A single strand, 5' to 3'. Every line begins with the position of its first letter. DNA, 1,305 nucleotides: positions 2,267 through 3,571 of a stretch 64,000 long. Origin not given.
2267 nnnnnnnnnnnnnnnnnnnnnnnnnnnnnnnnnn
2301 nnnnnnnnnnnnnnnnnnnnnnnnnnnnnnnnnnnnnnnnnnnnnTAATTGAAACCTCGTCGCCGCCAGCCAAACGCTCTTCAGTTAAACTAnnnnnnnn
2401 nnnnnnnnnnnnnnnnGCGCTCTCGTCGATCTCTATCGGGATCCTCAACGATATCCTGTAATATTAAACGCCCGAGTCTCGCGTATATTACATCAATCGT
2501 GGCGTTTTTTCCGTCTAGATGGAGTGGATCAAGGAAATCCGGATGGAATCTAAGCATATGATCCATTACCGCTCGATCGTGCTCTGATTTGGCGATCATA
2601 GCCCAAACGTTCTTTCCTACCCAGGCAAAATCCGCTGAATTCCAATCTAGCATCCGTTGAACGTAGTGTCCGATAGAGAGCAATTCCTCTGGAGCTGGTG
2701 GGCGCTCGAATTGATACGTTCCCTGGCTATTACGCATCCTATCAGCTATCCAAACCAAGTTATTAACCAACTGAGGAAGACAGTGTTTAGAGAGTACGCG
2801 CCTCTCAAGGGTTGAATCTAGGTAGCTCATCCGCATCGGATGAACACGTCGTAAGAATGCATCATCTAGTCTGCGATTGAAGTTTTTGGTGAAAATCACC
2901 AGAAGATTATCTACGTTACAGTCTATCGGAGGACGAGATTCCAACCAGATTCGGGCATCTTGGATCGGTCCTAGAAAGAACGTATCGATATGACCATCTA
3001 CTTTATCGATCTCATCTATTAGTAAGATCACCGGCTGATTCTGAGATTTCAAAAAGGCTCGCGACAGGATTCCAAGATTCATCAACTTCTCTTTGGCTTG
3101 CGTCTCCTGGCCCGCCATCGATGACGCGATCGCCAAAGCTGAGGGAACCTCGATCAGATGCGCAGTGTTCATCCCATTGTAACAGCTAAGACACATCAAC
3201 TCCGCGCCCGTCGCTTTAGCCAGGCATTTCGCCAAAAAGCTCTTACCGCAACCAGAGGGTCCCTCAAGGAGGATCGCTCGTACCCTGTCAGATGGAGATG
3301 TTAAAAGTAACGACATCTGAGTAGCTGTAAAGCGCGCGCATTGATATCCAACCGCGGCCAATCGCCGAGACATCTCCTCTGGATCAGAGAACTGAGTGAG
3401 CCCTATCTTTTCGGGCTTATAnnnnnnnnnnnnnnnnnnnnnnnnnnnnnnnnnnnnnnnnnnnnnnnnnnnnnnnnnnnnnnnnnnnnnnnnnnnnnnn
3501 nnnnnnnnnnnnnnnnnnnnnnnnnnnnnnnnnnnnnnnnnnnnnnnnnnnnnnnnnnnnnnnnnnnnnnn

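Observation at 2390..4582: Internal tandem duplication inside the AAA+ ATPase gene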

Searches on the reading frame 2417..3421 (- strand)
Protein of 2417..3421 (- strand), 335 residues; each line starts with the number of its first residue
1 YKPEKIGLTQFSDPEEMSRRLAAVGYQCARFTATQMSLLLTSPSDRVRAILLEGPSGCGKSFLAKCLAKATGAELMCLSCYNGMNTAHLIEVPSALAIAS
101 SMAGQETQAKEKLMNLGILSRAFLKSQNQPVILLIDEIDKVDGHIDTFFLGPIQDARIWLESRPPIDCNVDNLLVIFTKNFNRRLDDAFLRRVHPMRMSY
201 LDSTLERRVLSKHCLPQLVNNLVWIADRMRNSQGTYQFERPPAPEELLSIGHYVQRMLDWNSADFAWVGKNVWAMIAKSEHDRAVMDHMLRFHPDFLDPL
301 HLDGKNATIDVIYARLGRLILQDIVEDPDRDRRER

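Call 36: search_protein_representatives(alignment_id=A1)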
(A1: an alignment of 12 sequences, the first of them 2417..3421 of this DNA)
Query: 12 sequences, 335 profile positions. Proteins with E-value up to 0.001 (for the whole library): 2875; up to 1e-10: 652; up to 1e-30: 28. The best 150 are listed.
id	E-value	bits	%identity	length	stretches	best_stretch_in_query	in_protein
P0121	2.4e-288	970.3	-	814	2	1-331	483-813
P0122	3.0e-225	762.8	-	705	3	1-334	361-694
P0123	2.1e-165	566.1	-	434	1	1-334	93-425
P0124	5.1e-165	564.9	-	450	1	2-334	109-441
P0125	2.8e-163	559.1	-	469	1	1-334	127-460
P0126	2.5e-162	556.0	-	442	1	3-334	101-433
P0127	9.9e-147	504.7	-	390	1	6-329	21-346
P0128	1.4e-89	316.8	-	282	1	5-196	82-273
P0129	3.3e-88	312.3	-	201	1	125-324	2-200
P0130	1.6e-85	303.5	-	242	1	10-210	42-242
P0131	1.2e-64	234.9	-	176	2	1-140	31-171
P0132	4.6e-60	219.8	-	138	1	74-208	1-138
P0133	7.3e-47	176.4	-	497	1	14-269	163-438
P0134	2.0e-45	171.7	-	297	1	1-114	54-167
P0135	4.0e-45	170.7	-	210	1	1-123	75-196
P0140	1.6e-38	149.0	-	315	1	15-285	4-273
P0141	2.6e-37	145.0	-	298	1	16-250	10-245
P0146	3.6e-34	134.7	-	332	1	17-284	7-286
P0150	3.4e-30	121.6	-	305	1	15-253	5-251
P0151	7.7e-30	120.5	-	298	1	16-234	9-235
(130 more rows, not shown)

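Call 38: search_protein_families(library=ncbifam, proteins=[P0123, P0127, P0133, P0140, P0141, P0146, P0150, P0151], max_evalue=1e-10)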
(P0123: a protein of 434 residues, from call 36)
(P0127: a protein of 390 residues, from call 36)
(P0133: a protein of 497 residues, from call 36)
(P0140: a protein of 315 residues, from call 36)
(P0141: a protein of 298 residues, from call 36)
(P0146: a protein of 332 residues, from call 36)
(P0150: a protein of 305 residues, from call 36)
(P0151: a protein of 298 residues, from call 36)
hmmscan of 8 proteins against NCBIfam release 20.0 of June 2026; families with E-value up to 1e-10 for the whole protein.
P0123 (434 aa): 1 family
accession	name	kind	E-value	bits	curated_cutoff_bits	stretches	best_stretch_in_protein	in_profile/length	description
NF047784.1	MadB_ATPase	equivalog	2.1e-20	73.1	475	0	218-322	136-242/298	MadB family AAA-type ATPase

P0127 (390 aa): 1 family
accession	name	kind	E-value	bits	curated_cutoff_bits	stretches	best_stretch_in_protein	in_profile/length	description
NF047784.1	MadB_ATPase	equivalog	5.2e-20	71.8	475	1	29-248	4-242/298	MadB family AAA-type ATPase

P0133 (497 aa): 1 family
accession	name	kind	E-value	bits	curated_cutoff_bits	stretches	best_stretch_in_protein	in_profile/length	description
NF047784.1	MadB_ATPase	equivalog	4e-22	78.8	475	1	281-432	138-268/298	MadB family AAA-type ATPase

P0140 (315 aa): 1 family
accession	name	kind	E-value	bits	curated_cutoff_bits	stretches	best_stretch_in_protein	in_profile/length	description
NF047784.1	MadB_ATPase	equivalog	1.7e-19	70.1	475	1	117-274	133-293/298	MadB family AAA-type ATPase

P0141 (298 aa): 1 family
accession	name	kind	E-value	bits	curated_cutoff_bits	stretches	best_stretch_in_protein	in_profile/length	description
NF047784.1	MadB_ATPase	equivalog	1.8e-26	93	475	1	123-252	135-264/298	MadB family AAA-type ATPase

P0146 (332 aa): 1 family
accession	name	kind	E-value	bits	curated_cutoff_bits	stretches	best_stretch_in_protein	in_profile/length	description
NF047784.1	MadB_ATPase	equivalog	1.6e-16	60.4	475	0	116-210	136-230/298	MadB family AAA-type ATPase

P0150 (305 aa): 1 family
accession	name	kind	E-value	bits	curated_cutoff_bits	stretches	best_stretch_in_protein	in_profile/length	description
NF047784.1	MadB_ATPase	equivalog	6.5e-21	74.8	475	1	120-285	136-296/298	MadB family AAA-type ATPase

P0151 (298 aa): 1 family
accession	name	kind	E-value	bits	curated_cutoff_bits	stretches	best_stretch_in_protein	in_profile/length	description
NF047784.1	MadB_ATPase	equivalog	3.2e-21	75.8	475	1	94-252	107-263/298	MadB family AAA-type ATPase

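Call 47: find_related_loci(query=P0123, collection=metagenome_contigs, flank=8000)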
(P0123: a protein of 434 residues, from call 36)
Query P0123 (434 aa) in metagenome_contigs; peptide patterns used: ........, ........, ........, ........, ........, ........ (x = any residue, [..] = any of these).
96 stretches matched a pattern, but none encodes a relative of the query by tblastn (E <= 1e-3).

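Call 49: find_related_loci(query=A3, collection=metagenome_contigs, flank=8000)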
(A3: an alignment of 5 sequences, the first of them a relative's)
Query A3 (450 aa) in metagenome_contigs; peptide patterns used: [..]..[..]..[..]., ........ (x = any residue, [..] = any of these).
600 stretches matched a pattern (row limit reached: there are more); 506 encode a relative of the query (tblastn E <= 1e-3); the best 80 are kept; 80 distinct loci.
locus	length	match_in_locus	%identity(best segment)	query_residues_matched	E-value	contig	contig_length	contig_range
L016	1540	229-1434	62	46-448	0e+0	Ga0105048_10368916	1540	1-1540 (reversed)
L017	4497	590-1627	69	101-444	1e-168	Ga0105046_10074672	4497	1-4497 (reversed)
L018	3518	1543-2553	67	114-450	2e-171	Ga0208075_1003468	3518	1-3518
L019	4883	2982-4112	59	73-448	6e-160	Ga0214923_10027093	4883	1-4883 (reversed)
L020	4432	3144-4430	57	52-444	2e-157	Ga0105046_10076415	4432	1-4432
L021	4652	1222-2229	64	114-447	1e-151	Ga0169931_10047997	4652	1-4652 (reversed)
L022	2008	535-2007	55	71-445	3e-156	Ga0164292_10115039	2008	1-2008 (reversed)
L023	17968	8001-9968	51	108-445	2e-115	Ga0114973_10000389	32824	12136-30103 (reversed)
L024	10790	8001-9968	51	108-445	2e-115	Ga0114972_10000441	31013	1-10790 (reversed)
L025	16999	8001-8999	68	114-448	2e-158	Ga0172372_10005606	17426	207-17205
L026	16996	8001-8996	65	114-445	3e-155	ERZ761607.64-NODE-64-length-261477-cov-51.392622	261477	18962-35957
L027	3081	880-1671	30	126-389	2e-22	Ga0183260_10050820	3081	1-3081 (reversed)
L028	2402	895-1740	29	138-416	2e-22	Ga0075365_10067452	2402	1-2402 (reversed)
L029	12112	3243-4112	28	92-397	6e-22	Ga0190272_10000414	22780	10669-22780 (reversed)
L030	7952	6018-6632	32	155-353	1e-21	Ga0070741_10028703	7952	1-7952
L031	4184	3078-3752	31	112-330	2e-21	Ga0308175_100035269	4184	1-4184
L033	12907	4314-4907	32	132-321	3e-21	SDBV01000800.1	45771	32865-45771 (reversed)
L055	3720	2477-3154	31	132-350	3e-20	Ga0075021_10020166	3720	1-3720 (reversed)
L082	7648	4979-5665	29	132-353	7e-20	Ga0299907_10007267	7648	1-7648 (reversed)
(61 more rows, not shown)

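Call 53: search_protein_families(library=pfam, proteins=[L023:5719-7554:+, L023:3-5528:+, L025:6295-7851:+, L025:9451-10692:+, L026:6208-7788:-, L026:9005-9898:-, L017:2317-2955:+, L018:2634-3518:+, L021:2242-2763:-], max_evalue=0.001)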
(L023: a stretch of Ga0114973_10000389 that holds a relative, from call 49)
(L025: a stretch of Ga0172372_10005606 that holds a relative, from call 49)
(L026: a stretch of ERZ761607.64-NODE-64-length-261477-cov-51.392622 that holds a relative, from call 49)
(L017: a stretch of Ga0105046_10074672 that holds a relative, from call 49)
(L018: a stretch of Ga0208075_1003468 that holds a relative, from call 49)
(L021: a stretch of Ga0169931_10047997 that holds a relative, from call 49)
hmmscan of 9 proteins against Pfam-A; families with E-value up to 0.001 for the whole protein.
L023:5719-7554:+ (611 aa): 0 families

L023:3-5528:+ (1841 aa): 3 families
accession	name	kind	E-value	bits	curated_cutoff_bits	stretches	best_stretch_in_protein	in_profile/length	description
PF06165.18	GH94_b-supersand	-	2.1e-142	473.4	23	2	541-789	2-251/251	Glycosyl hydrolase 94, supersandwich domain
PF17167.11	Glyco_hydro_94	-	4.1e-118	395.2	27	1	1343-1765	1-420/420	Glycosyl hydrolase 94 superfamily, catalytic domain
PF10091.15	Glycoamylase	-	1.2e-24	87.5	27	1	276-488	2-220/221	Putative glucoamylase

L025:6295-7851:+ (518 aa): 4 families
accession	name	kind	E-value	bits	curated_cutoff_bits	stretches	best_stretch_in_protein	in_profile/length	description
PF02518.31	HATPase_c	-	1.7e-27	96.5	26.4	1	243-355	2-109/111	Histidine kinase-, DNA gyrase B-, and HSP90-like ATPase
PF00512.31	HisKA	-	1e-23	83.6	26.9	1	131-195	2-66/66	His Kinase A (phospho-acceptor) domain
PF00072.30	Response_reg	-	2.1e-21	76.6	30.2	1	383-504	1-109/111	Response regulator receiver domain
PF13589.12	HATPase_c_3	-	0.00035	21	25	1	275-329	27-83/137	Histidine kinase-, DNA gyrase B-, and HSP90-like ATPase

L025:9451-10692:+ (413 aa): 1 family
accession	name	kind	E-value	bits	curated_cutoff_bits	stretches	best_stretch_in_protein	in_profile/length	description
PF02073.20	Peptidase_M29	-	4.8e-134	447.6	27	1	5-410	2-406/406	Thermophilic metalloprotease (M29)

L026:6208-7788:- (526 aa): 4 families
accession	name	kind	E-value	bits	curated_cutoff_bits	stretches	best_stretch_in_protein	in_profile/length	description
PF00069.31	Pkinase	-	2.8e-55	188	31.7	1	11-252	3-253/263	Protein kinase domain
PF07714.23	PK_Tyr_Ser-Thr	-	2.8e-40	138.7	23.1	1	13-251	5-249/258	Protein tyrosine and serine/threonine kinase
PF03109.22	ABC1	-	4.2e-06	26.5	22.9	1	49-154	115-217/244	ABC1 atypical kinase-like domain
PF17667.7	Pkinase_fungal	-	0.00074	18.8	24.1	0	105-190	287-379/387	Fungal protein kinase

L026:9005-9898:- (297 aa): 2 families
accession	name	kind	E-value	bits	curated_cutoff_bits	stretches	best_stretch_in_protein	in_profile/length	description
PF12146.15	Hydrolase_4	-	7.6e-06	25.8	27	1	66-190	7-138/239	Serine aminopeptidase, S33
PF12697.13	Abhydrolase_6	-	0.00053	21.2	26.3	1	66-181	1-106/217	Alpha/beta hydrolase family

L017:2317-2955:+ (212 aa): 0 families

L018:2634-3518:+ (295 aa): 1 family
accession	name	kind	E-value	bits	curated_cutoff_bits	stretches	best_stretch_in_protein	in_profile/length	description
PF02653.21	BPD_transp_2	-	4.1e-30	105.3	26.8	1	50-294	2-244/269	Branched-chain amino acid transport system / permease component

L021:2242-2763:- (173 aa): 1 family
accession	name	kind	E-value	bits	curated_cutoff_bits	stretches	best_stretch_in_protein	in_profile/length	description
PF00293.34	NUDIX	-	2.2e-13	50.8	21.1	1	29-134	2-110/134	NUDIX domain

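Call 60: search_protein_families(library=pfam, proteins=[L029:4174-5574:+, L029:1332-2975:+, L031:429-2816:+, L033:3093-3980:+, L055:533-2395:+, L082:5963-7276:+], max_evalue=0.001)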
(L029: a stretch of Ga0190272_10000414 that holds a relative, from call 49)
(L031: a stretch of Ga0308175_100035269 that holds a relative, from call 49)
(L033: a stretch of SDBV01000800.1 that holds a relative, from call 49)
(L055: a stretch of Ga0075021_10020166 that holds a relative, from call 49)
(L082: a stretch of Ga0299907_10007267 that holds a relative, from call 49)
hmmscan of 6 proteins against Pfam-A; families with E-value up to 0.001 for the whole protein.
L029:4174-5574:+ (466 aa): 1 family
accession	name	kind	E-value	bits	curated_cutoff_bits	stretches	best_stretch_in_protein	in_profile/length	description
PF05762.20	VWA_CoxE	-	4.3e-40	137.9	26.4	1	236-452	5-220/222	VWA domain containing CoxE-like protein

L029:1332-2975:+ (547 aa): 0 families

L031:429-2816:+ (795 aa): 0 families

L033:3093-3980:+ (295 aa): 0 families

L055:533-2395:+ (620 aa): 0 families

L082:5963-7276:+ (437 aa): 0 families

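Call 61: search_protein_families(library=ncbifam, proteins=[L029:4174-5574:+, L029:1332-2975:+, L029:3243-4112:+, L031:429-2816:+, L055:533-2395:+, L082:5963-7276:+], max_evalue=0.001)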
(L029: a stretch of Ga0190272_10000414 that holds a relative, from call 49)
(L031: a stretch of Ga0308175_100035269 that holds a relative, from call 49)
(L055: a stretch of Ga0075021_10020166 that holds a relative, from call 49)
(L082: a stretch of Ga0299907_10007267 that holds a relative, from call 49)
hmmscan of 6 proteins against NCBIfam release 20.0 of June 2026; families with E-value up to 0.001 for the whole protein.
L029:4174-5574:+ (466 aa): 1 family
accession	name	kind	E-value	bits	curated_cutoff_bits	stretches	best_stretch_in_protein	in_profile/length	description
NF047783.1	VWA_dom_MadC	equivalog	4.7e-50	170.8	600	2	224-442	261-477/498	MadC family VWA domain-containing protein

L029:1332-2975:+ (547 aa): 0 families

L029:3243-4112:+ (290 aa): 15 families
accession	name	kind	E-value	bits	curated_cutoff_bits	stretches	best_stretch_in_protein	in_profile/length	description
NF047784.1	MadB_ATPase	equivalog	3.2e-90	302.3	475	1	31-283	3-271/298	MadB family AAA-type ATPase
TIGR02640.1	gas_vesic_GvpN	equivalog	1.7e-08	34.3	266.8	1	60-259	20-222/262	gas vesicle protein GvpN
TIGR02639.1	ClpA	equivalog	3.5e-08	32.1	993.15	1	65-95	491-521/734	ATP-dependent Clp protease ATP-binding subunit ClpA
TIGR00763.1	lon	equivalog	8.1e-06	24.6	608.05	0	64-93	355-385/795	endopeptidase La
NF033606.1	heat_AAA_ClpK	exception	1.7e-05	22.9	1900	1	65-206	647-770/949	heat shock survival AAA family ATPase ClpK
TIGR03346.1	chaperone_ClpB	equivalog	2.3e-05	22.9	1232.1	0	152-205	669-721/853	ATP-dependent chaperone ClpB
NF033607.0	disagg_AAA_ClpG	exception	2.3e-05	22.5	1900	1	64-206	625-749/932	AAA family protein disaggregase ClpG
NF003230.0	PRK04195.1-6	equivalog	4.1e-05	22.4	441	1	53-93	31-71/494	replication factor C large subunit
NF008263.0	PRK11034.1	equivalog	0.0001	20.4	1350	1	64-239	491-642/758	ATP-dependent Clp protease ATP-binding subunit ClpA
NF000868.0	PRK00080.1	equivalog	0.00018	20.6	282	0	63-89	53-79/330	Holliday junction branch migration DNA helicase RuvB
TIGR00635.1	ruvB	equivalog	0.00029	20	299.05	0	153-182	84-113/305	Holliday junction branch migration DNA helicase RuvB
NF005115.0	PRK06547.1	equivalog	0.00032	20.1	173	1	62-119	16-74/172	hypothetical protein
NF003234.0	PRK04195.2-4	equivalog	0.00042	19.3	529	1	61-93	38-70/497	replication factor C large subunit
NF038308.1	RNA_repair_RtcR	equivalog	0.00043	19.2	650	0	51-81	194-224/530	RNA repair transcriptional activator RtcR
NF008053.0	PRK10787.1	equivalog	0.00091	17.4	891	0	60-101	347-389/784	endopeptidase La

L031:429-2816:+ (795 aa): 0 families

L055:533-2395:+ (620 aa): 0 families

L082:5963-7276:+ (437 aa): 0 families

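Call 84: find_homologous_proteins(query=P0124, max_evalue=1e-60)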
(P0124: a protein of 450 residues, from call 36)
Query P0124 (450 aa): 305 proteins with E <= 1e-60 among 8000 candidates; the best 120 are listed.
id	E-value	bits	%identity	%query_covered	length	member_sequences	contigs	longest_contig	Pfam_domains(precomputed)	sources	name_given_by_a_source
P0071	0.0e+0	1016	65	75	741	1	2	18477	PF07724.21,PF24883.3,PF00005.34,PF05729.19,PF00910.29,PF00004.36,PF13401.13,PF07728.21,PF01078.28,PF03215.22,PF13191.13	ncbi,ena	-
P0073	0.0e+0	1015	60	79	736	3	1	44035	PF07724.21,PF24883.3,PF12775.14,PF05729.19,PF00004.36,PF13401.13,PF13238.13,PF07728.21,PF03215.22,PF13191.13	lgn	-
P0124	0.0e+0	1012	100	100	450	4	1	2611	PF07724.21,PF00004.36,PF07728.21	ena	-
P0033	3.5e-298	1007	64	75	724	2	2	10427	PF13173.13,PF13671.13,PF00004.36,PF13401.13,PF03193.23,PF13238.13,PF07728.21,PF03215.22,PF13191.13,PF07724.21,PF24883.3,PF00005.34,PF12775.14,PF05729.19,PF00910.29,PF01078.28,PF20720.4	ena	-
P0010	2.4e-297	1004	65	75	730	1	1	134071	PF13173.13,PF13671.13,PF00004.36,PF13401.13,PF03193.23,PF13238.13,PF05496.19,PF07728.21,PF03215.22,PF13191.13,PF07724.21,PF24883.3,PF00005.34,PF12775.14,PF05729.19,PF00910.29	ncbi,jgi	jgi:MoxR-like ATPase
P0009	2.7e-297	1004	65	75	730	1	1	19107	PF13173.13,PF13671.13,PF00004.36,PF13401.13,PF03193.23,PF13238.13,PF05496.19,PF07728.21,PF03215.22,PF13191.13,PF07724.21,PF24883.3,PF00005.34,PF12775.14,PF05729.19,PF00910.29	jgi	jgi:MoxR-like ATPase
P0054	8.7e-297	1002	66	75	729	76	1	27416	PF13173.13,PF13671.13,PF00004.36,PF13401.13,PF03193.23,PF13238.13,PF07728.21,PF03215.22,PF13191.13,PF07724.21,PF24883.3,PF12774.14,PF00005.34,PF12775.14,PF05729.19,PF00910.29,PF01078.28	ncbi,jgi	jgi:MoxR-like ATPase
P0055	1.6e-296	1001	60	84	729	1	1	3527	PF13173.13,PF13671.13,PF00004.36,PF13401.13,PF03193.23,PF13238.13,PF07728.21,PF03215.22,PF13191.13,PF07724.21,PF24883.3,PF12774.14,PF00005.34,PF12775.14,PF05729.19,PF00910.29,PF01078.28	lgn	-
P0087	1.8e-296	1001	66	75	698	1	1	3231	PF00004.36,PF13401.13,PF03193.23,PF13238.13,PF05496.19,PF07728.21,PF03215.22,PF13191.13,PF07724.21,PF24883.3,PF00005.34,PF05729.19,PF00910.29,PF01078.28,PF20720.4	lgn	-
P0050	2.8e-296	1000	60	80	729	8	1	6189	PF13173.13,PF06068.20,PF13671.13,PF00004.36,PF13401.13,PF03193.23,PF13238.13,PF07728.21,PF03215.22,PF13191.13,PF07724.21,PF24883.3,PF12774.14,PF00005.34,PF12775.14,PF05729.19,PF00910.29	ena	-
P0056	3.1e-296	1000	66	75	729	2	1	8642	PF13173.13,PF13671.13,PF00004.36,PF13401.13,PF03193.23,PF13238.13,PF07728.21,PF03215.22,PF13191.13,PF07724.21,PF24883.3,PF12774.14,PF00005.34,PF12775.14,PF05729.19,PF00910.29,PF01078.28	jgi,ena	jgi:MoxR-like ATPase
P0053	4.2e-296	1000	60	84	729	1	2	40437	PF13173.13,PF13671.13,PF00004.36,PF13401.13,PF03193.23,PF13238.13,PF07728.21,PF03215.22,PF13191.13,PF07724.21,PF24883.3,PF12774.14,PF00005.34,PF12775.14,PF05729.19,PF00910.29,PF01078.28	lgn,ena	-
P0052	4.3e-296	1000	65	75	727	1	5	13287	PF13173.13,PF13671.13,PF00004.36,PF13401.13,PF03193.23,PF13238.13,PF07728.21,PF03215.22,PF13191.13,PF07724.21,PF24883.3,PF12774.14,PF00005.34,PF12775.14,PF05729.19,PF00910.29,PF01078.28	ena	-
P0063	5.7e-296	999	59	84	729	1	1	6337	PF13173.13,PF13671.13,PF00004.36,PF13401.13,PF03193.23,PF13238.13,PF07728.21,PF03215.22,PF13191.13,PF07724.21,PF24883.3,PF00005.34,PF12775.14,PF05729.19,PF00910.29,PF05621.18,PF01078.28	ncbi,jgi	jgi:MoxR-like ATPase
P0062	6.0e-296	999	60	80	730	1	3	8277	PF13173.13,PF00004.36,PF13401.13,PF13238.13,PF05496.19,PF07728.21,PF03215.22,PF13191.13,PF07724.21,PF24883.3,PF12774.14,PF00005.34,PF12775.14,PF05729.19,PF02367.24,PF00910.29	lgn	-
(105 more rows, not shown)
